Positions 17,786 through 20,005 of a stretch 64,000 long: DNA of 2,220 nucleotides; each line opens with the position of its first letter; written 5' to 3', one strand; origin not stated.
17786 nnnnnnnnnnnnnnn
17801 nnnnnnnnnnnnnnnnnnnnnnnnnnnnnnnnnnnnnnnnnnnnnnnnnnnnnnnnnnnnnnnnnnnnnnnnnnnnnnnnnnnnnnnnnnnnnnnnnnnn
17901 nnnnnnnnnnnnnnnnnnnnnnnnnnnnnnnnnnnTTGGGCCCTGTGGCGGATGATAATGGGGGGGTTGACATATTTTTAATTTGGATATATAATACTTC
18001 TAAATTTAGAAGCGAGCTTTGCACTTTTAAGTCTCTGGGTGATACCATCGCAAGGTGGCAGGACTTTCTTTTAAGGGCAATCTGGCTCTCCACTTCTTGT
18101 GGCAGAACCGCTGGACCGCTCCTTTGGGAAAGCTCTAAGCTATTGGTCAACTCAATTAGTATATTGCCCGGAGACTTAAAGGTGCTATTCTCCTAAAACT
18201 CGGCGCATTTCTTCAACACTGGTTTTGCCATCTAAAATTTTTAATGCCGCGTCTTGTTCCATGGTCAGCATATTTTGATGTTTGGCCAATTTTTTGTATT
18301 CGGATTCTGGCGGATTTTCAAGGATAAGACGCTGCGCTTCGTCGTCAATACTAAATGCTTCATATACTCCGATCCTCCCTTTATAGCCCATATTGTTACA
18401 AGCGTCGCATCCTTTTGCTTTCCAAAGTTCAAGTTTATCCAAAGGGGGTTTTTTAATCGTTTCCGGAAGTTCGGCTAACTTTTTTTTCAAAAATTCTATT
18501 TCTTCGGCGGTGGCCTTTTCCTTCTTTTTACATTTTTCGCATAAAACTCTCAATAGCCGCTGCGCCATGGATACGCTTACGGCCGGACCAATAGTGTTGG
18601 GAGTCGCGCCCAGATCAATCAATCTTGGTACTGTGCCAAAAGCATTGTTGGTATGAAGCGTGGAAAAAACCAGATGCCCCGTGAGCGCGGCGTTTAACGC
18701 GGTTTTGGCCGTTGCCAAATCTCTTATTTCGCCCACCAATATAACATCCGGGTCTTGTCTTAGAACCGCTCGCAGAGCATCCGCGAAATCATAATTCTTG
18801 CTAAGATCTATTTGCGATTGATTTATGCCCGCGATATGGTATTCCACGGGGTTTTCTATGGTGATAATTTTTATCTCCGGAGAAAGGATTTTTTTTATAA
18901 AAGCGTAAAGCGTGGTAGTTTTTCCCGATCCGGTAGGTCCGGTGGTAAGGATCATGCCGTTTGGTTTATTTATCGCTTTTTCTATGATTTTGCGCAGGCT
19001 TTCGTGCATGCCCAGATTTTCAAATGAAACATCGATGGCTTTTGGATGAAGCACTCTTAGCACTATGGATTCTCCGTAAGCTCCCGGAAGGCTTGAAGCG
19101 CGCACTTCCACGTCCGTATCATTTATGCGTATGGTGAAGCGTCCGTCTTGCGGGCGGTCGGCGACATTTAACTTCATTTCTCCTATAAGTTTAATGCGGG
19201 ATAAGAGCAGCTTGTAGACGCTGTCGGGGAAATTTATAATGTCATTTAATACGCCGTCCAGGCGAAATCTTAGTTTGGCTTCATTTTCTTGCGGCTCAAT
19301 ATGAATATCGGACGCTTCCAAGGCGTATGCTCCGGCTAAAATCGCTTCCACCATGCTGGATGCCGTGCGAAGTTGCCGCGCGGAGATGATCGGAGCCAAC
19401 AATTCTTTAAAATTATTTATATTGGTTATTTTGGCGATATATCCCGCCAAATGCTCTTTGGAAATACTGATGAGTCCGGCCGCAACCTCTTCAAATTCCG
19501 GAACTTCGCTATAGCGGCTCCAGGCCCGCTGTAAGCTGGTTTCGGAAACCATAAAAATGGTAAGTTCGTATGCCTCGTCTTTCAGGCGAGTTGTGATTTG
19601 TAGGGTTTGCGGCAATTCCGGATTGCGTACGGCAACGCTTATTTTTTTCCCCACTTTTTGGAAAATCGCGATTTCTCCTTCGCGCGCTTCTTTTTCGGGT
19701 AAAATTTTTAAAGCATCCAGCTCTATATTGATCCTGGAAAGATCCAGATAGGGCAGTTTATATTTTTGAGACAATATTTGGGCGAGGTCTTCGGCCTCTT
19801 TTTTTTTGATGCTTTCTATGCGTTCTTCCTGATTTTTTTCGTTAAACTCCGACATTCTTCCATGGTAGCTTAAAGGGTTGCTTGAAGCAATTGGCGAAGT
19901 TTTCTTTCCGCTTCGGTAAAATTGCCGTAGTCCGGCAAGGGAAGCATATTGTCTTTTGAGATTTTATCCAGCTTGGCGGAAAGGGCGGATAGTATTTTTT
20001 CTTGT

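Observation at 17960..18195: Candidate novel structured sRNA with a textbook promoter and a 19-bp closing helix, wedged between ruvB and pilB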

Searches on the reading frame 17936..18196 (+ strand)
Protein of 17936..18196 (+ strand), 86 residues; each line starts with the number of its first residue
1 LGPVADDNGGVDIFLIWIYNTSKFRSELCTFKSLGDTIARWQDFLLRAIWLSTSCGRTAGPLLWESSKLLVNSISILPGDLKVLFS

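Call 87: search_protein_families(library=pfam, proteins=[window:17936-18196:+], max_evalue=1)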
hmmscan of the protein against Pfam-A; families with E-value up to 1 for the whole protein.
window:17936-18196:+ (86 aa): 0 families

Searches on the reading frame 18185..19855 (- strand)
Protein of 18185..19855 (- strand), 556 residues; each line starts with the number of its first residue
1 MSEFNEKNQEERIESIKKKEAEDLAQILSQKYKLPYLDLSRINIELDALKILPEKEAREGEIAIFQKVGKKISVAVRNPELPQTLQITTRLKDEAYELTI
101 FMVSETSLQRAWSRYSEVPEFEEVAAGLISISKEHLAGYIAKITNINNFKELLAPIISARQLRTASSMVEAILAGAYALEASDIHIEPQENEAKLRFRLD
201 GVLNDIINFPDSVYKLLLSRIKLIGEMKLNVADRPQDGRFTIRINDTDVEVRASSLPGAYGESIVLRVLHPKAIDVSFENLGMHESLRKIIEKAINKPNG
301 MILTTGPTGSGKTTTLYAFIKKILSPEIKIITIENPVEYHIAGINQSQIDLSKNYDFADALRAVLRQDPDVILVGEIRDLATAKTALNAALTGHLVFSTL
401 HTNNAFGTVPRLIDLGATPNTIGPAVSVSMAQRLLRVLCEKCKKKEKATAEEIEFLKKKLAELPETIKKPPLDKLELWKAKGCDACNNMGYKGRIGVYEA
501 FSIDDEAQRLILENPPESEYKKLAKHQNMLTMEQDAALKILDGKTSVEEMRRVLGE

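Call 43: search_protein_families(library=pfam, proteins=[window:18185-19855:-])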
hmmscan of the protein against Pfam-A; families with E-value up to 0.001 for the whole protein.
window:18185-19855:- (556 aa): 4 families
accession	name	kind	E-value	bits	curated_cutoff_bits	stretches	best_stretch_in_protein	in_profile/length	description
PF00437.27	T2SSE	-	1.8e-116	389.3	24.9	1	167-552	10-370/370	Type II/IV secretion system protein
PF05157.20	MshEN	-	1.5e-06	28.6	23.1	1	32-116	1-84/90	MshEN domain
PF25199.1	nSTAND_NTPase5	-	0.00027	21.2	34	1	287-342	29-85/145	Novel STAND NTPase 5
PF20720.3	nSTAND3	-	0.00042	20.5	27.2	0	297-340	15-58/155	Novel STAND NTPase 3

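Call 64: find_encoding_contigs(protein=window:18185-19855:-, flank=2500, max_places=6)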
Protein window:18185-19855:- (556 aa): no gene with exactly this product is on record in the collection.
